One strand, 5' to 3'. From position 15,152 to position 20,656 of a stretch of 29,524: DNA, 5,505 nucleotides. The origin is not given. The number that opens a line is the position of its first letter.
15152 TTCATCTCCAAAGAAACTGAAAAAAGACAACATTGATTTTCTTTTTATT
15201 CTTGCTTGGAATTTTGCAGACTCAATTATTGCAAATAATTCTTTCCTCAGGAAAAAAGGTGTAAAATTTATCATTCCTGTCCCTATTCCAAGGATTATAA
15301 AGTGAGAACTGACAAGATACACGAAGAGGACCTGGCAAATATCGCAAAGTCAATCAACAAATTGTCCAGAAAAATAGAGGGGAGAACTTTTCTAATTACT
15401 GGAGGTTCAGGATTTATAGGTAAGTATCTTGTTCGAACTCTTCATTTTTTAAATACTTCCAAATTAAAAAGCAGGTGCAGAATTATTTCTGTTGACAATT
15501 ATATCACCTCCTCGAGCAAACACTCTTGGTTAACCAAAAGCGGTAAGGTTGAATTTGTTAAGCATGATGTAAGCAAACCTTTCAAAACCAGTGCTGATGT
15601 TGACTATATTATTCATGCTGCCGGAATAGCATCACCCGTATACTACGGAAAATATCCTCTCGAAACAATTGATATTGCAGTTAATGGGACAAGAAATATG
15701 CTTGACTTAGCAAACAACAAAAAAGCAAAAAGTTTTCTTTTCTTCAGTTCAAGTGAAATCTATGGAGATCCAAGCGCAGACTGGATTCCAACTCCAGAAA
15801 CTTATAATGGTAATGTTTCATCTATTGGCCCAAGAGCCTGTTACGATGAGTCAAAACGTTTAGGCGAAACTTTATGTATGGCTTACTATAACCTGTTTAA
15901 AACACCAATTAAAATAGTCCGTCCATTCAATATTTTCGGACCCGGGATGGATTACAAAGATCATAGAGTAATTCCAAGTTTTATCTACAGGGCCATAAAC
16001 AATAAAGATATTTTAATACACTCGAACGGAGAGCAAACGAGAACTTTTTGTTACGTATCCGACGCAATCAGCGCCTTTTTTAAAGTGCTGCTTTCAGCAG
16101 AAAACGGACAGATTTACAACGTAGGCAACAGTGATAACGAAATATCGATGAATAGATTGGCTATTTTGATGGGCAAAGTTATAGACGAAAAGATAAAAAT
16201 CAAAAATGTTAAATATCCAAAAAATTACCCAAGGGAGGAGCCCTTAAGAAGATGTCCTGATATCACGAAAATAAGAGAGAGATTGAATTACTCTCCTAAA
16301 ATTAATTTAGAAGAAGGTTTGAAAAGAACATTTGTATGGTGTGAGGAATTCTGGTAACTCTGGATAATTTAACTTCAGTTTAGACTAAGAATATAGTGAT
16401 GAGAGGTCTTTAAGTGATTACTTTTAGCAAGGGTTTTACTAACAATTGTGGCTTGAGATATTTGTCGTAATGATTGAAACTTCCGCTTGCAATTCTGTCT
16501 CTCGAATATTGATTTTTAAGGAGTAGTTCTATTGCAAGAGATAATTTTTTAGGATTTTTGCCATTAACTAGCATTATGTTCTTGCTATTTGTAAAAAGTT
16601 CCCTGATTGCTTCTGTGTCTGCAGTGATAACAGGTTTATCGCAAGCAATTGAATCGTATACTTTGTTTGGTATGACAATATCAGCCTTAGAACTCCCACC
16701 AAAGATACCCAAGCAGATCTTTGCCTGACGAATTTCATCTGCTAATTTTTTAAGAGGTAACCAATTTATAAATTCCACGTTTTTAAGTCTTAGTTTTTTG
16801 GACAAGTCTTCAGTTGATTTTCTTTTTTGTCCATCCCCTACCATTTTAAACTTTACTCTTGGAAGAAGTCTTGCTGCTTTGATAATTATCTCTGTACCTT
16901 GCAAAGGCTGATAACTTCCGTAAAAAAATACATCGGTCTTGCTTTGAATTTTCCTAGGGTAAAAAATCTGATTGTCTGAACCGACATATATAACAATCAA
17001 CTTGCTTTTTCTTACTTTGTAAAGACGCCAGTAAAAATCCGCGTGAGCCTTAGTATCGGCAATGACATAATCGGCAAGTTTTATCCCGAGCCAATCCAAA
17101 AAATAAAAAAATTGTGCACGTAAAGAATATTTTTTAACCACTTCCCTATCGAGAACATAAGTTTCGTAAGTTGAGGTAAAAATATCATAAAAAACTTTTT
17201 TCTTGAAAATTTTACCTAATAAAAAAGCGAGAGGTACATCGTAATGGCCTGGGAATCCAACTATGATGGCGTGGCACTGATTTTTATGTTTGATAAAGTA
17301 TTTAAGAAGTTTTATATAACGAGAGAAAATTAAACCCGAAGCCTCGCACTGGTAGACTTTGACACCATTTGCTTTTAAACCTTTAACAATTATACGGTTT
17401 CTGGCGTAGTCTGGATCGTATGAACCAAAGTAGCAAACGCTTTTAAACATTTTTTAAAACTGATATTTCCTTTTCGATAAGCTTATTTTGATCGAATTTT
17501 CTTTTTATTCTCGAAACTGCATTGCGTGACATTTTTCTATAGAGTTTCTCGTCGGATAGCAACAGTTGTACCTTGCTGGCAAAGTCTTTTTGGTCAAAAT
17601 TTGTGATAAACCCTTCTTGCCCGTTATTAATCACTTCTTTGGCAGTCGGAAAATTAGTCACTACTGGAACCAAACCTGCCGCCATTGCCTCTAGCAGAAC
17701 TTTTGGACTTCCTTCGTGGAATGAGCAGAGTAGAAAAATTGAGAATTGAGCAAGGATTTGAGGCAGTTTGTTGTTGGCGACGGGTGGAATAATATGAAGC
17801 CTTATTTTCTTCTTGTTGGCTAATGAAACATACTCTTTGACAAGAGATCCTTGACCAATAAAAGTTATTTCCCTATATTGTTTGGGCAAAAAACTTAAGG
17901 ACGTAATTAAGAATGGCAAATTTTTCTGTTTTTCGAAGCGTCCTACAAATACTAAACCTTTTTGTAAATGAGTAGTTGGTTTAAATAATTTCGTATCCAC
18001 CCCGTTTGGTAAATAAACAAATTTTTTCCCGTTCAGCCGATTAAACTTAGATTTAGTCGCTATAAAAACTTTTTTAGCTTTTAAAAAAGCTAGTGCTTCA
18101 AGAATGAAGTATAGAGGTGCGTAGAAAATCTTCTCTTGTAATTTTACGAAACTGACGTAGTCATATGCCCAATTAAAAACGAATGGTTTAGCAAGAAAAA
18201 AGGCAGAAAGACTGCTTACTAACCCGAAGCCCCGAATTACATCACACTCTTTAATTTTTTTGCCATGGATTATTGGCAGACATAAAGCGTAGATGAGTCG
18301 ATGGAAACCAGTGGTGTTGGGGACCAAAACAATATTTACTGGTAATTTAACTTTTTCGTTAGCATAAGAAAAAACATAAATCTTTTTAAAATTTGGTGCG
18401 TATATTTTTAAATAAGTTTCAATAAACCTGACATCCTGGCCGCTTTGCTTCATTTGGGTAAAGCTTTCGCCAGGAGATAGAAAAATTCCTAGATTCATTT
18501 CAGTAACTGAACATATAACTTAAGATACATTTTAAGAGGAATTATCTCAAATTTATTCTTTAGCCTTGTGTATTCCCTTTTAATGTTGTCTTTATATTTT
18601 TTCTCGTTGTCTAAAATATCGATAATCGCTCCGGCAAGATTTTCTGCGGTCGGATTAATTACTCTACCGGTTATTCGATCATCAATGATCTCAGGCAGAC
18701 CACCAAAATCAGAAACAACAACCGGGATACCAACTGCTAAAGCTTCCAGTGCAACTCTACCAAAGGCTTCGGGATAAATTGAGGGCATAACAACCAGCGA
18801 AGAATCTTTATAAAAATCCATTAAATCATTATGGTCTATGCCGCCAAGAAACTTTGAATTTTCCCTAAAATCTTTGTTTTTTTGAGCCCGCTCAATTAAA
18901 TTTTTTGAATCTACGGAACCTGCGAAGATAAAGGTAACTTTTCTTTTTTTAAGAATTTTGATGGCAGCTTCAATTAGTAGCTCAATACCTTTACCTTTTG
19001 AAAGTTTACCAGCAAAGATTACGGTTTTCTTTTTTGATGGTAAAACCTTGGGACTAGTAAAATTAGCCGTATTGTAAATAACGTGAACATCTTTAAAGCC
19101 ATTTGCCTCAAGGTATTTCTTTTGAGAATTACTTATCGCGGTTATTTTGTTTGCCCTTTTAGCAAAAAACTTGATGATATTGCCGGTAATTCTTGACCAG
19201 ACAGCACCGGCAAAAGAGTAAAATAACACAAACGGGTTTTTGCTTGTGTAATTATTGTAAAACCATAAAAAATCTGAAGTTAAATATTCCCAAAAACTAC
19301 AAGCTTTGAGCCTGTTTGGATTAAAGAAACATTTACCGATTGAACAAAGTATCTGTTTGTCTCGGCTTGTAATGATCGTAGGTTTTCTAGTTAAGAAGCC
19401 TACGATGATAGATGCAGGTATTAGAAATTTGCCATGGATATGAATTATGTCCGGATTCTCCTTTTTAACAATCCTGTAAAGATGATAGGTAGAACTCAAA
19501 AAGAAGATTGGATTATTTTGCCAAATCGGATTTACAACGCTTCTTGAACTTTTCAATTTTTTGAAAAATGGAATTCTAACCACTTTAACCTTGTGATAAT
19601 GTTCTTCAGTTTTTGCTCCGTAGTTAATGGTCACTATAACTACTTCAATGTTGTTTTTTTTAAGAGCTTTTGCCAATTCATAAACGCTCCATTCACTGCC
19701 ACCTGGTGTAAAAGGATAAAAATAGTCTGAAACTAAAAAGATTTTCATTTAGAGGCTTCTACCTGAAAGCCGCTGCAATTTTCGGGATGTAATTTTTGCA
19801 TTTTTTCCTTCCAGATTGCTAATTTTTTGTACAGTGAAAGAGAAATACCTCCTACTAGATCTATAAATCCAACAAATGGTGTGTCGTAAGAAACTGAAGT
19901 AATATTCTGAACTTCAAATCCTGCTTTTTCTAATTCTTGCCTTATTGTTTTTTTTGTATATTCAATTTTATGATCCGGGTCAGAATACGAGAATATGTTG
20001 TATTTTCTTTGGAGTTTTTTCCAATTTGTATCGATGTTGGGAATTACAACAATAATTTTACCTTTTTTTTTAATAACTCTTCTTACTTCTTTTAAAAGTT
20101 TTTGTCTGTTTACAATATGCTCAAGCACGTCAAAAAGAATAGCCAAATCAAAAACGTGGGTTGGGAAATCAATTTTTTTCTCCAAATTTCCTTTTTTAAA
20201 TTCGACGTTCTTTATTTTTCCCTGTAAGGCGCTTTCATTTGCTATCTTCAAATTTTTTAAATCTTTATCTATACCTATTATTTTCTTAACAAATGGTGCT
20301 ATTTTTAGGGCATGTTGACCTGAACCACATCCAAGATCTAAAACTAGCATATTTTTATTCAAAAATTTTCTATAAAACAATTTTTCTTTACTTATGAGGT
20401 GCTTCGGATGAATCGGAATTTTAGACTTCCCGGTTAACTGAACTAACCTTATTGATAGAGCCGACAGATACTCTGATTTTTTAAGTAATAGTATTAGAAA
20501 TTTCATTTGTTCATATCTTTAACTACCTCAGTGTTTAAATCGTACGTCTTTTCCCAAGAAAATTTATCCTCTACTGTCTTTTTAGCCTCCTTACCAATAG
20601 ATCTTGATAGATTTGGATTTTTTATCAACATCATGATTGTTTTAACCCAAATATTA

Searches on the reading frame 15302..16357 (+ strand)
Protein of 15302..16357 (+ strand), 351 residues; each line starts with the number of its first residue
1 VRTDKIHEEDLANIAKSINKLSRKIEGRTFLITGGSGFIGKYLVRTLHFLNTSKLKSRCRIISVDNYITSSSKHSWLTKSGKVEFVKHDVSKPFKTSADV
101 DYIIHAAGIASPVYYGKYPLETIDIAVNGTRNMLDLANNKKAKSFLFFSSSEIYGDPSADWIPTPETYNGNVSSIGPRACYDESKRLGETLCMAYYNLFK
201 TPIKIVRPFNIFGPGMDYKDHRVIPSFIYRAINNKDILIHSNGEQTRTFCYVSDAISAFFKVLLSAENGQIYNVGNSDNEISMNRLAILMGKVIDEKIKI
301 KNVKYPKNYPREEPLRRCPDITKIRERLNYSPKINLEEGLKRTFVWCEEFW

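Call 10: search_protein_families(library=pfam, proteins=[window:15302-16357:+], max_evalue=0.001)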
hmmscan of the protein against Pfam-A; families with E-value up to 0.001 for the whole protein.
window:15302-16357:+ (351 aa): 5 families
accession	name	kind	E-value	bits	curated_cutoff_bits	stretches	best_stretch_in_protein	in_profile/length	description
PF01370.27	Epimerase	-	3.1e-47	161.4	20.9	1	31-275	2-240/240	NAD dependent epimerase/dehydratase family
PF16363.11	GDP_Man_Dehyd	-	4.8e-38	131.9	27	1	31-343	1-332/332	GDP-mannose 4,6 dehydratase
PF01073.25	3Beta_HSD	-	1.4e-17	64.1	22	1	31-253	1-219/280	3-beta hydroxysteroid dehydrogenase/isomerase family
PF07993.18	NAD_binding_4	-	1.4e-13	51.1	20.1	1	32-213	1-209/258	Male sterility protein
PF02719.21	Polysacc_synt_2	-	2.1e-09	37.4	20.2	1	31-150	2-128/293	Polysaccharide biosynthesis protein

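Call 11: search_protein_families(library=ncbifam, proteins=[window:15302-16357:+], max_evalue=0.00001)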
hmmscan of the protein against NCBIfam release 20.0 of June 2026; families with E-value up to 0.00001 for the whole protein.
window:15302-16357:+ (351 aa): 20 families
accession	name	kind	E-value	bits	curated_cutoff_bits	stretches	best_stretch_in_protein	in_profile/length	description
TIGR04180.1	EDH_00030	hypoth_equivalog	1.1e-36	126.4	475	1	31-334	2-296/297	NAD-dependent 4,6-dehydratase LegB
TIGR01181.1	dTDP_gluc_dehyt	equivalog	1.1e-33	116.7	365.1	1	30-347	2-311/321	dTDP-glucose 4,6-dehydratase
NF008872.0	PRK11908.1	equivalog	2.6e-28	99.1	294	1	30-344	4-332/349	bifunctional UDP-4-keto-pentose/UDP-xylose synthase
TIGR02197.1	heptose_epim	equivalog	7.3e-26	91.1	274.6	1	31-344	2-310/316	ADP-glyceromanno-heptose 6-epimerase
NF011728.1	PRK15181.1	equivalog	1.5e-25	89.9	760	1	28-346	16-336/348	Vi polysaccharide biosynthesis UDP-N-acetylglucosaminuronic acid C-4 epimerase TviC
NF005998.1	PRK08125.1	equivalog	4.1e-24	84.9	777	1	26-343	314-645/649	bifunctional UDP-4-amino-4-deoxy-L-arabinose formyltransferase/UDP-glucuronic acid oxidase ArnA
NF007490.0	PRK10084.1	subfamily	8.1e-20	71.1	649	1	30-346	3-333/361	dTDP-glucose 4,6-dehydratase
TIGR01179.1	galE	equivalog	8.5e-19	67.5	262.3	1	30-348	2-326/332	UDP-glucose 4-epimerase GalE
NF007582.0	PRK10217.1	equivalog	2.8e-18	66.1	698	1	28-347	2-331/355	dTDP-glucose 4,6-dehydratase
NF047922.1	GDPFucSynFcl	equivalog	1.8e-17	63.8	500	1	81-346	35-300/308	GDP-L-fucose synthase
TIGR02622.1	CDP_4_6_dhtase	equivalog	9.4e-17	61.2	278.45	1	26-350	3-333/352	CDP-glucose 4,6-dehydratase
TIGR01746.1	Thioester-redct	subfamily_domain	9.6e-13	48.1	213.35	1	31-292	3-279/371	thioester reductase domain-containing protein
NF043036.1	ErythonDh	equivalog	3.6e-09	36.3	325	1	31-195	4-163/321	D-erythronate dehydrogenase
NF042422.1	oxyalk_red_OleD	equivalog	7.3e-09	35.4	580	1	30-281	3-238/329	2-alkyl-3-oxoalkanoate reductase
NF007956.0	PRK10675.1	subfamily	2.4e-08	33.5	394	1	30-192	3-160/338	UDP-glucose 4-epimerase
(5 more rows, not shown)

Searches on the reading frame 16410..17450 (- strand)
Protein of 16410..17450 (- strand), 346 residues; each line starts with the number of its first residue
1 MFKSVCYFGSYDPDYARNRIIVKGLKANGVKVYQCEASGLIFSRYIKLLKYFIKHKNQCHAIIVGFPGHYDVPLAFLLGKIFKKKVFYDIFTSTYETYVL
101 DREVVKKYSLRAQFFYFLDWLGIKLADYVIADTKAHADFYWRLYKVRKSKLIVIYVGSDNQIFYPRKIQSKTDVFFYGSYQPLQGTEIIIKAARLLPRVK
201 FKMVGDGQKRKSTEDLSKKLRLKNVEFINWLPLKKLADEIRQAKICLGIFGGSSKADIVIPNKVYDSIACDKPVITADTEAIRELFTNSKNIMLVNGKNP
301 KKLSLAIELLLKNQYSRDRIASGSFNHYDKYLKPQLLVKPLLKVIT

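Call 10: search_protein_families(library=pfam, proteins=[window:16410-17450:-], max_evalue=0.001)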
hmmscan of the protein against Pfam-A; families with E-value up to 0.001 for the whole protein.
window:16410-17450:- (346 aa): 3 families
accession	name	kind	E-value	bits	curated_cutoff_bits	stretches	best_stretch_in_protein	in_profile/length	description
PF00534.26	Glycos_transf_1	-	5.6e-18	65.5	26.4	1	167-321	11-166/172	Glycosyl transferases group 1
PF13692.12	Glyco_trans_1_4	-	3.1e-15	57.1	27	1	173-313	3-142/142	Glycosyl transferases group 1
PF13524.12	Glyco_trans_1_2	-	3e-10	40.7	25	1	188-322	4-123/144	Glycosyl transferase-like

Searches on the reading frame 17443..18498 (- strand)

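Call 10: search_protein_families(library=pfam, proteins=[window:17443-18498:-], max_evalue=0.001)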
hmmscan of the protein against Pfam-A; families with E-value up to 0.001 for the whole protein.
window:17443-18498:- (351 aa): 3 families
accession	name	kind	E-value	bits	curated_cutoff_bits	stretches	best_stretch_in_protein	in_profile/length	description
PF00534.26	Glycos_transf_1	-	3.4e-27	95.5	26.4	1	180-327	16-169/172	Glycosyl transferases group 1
PF13692.12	Glyco_trans_1_4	-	2.5e-22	80.1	27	1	180-316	2-142/142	Glycosyl transferases group 1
PF13524.12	Glyco_trans_1_2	-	1.1e-05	25.8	25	1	229-336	27-134/144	Glycosyl transferase-like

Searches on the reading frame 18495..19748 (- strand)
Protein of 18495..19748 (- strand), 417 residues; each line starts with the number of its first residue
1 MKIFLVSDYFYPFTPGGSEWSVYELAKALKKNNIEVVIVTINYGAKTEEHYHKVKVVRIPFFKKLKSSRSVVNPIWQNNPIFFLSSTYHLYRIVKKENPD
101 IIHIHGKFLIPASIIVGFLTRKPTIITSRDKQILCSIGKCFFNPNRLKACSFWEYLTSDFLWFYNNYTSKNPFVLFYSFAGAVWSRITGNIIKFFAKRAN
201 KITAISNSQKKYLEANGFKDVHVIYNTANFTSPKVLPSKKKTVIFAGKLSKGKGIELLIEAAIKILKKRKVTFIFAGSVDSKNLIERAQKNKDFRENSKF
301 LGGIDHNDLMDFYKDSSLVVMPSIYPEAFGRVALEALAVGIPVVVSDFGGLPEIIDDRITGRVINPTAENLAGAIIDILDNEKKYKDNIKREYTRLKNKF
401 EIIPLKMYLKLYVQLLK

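Call 10: search_protein_families(library=pfam, proteins=[window:18495-19748:-], max_evalue=0.001)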
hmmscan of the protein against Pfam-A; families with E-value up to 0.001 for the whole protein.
window:18495-19748:- (417 aa): 7 families
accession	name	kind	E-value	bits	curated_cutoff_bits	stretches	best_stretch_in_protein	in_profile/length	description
PF00534.26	Glycos_transf_1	-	1.4e-38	132.6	26.4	1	234-392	9-169/172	Glycosyl transferases group 1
PF13692.12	Glyco_trans_1_4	-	1.9e-29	103.2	27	1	241-381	2-142/142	Glycosyl transferases group 1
PF13439.12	Glyco_transf_4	-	1.2e-20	74.7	28.5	1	15-226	1-164/170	Glycosyltransferase Family 4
PF20706.3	GT4-conflict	-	2.5e-12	46.9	26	1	232-371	188-340/385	Family 4 Glycosyltransferase in conflict systems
PF13579.12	Glyco_trans_4_4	-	5.6e-10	40.2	29.7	1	16-226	1-157/158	Glycosyl transferase 4-like domain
PF13477.12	Glyco_trans_4_2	-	2.6e-08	34.6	23.4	1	2-116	1-90/139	Glycosyl transferase 4-like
PF13524.12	Glyco_trans_1_2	-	0.00017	22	25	1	269-399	13-132/144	Glycosyl transferase-like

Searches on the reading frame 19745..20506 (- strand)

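Call 10: search_protein_families(library=pfam, proteins=[window:19745-20506:-], max_evalue=0.001)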
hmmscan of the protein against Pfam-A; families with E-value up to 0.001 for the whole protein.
window:19745-20506:- (253 aa): 14 families
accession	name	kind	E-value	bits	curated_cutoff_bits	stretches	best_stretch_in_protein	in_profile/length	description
PF13847.12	Methyltransf_31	-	1.3e-23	83.8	27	1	50-196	2-145/145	Methyltransferase domain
PF08241.18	Methyltransf_11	-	1.9e-19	70.5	21.2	1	56-153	1-95/95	Methyltransferase domain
PF13489.12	Methyltransf_23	-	2.7e-19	69.9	27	1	38-200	9-162/164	Methyltransferase domain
PF13649.12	Methyltransf_25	-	2.4e-17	63.8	27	1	55-149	1-97/97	Methyltransferase domain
PF01209.24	Ubie_methyltran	-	2.7e-11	43.7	20.1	1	39-174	35-171/233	ubiE/COQ5 methyltransferase family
PF08242.18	Methyltransf_12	-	3.9e-11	44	30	1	56-150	1-97/98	Methyltransferase domain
PF05219.18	DREV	-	1.2e-07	31.6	26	1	51-207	94-243/265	DREV methyltransferase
PF07021.18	MetW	-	1.3e-06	28.6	21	1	50-163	12-116/193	Methionine biosynthesis protein MetW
PF24675.1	NpmA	-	2.5e-06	27.4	60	1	41-207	13-185/214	16S rRNA (adenine(1408)-N(1))-methyltransferase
PF00891.24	Methyltransf_2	-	7.3e-06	25.9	22.3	1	40-164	52-175/210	O-methyltransferase domain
PF05175.20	MTS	-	1e-05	25.7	23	1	51-160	31-145/170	Methyltransferase small domain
PF06325.19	PrmA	-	2.4e-05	24.4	22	1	47-153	157-258/296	Ribosomal protein L11 methyltransferase (PrmA)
PF02390.23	Methyltransf_4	-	0.00015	21.7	24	0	52-108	2-60/173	Putative methyltransferase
PF09445.16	Methyltransf_15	-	0.00021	21.3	22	1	54-117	3-61/165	RNA cap guanine-N2 methyltransferase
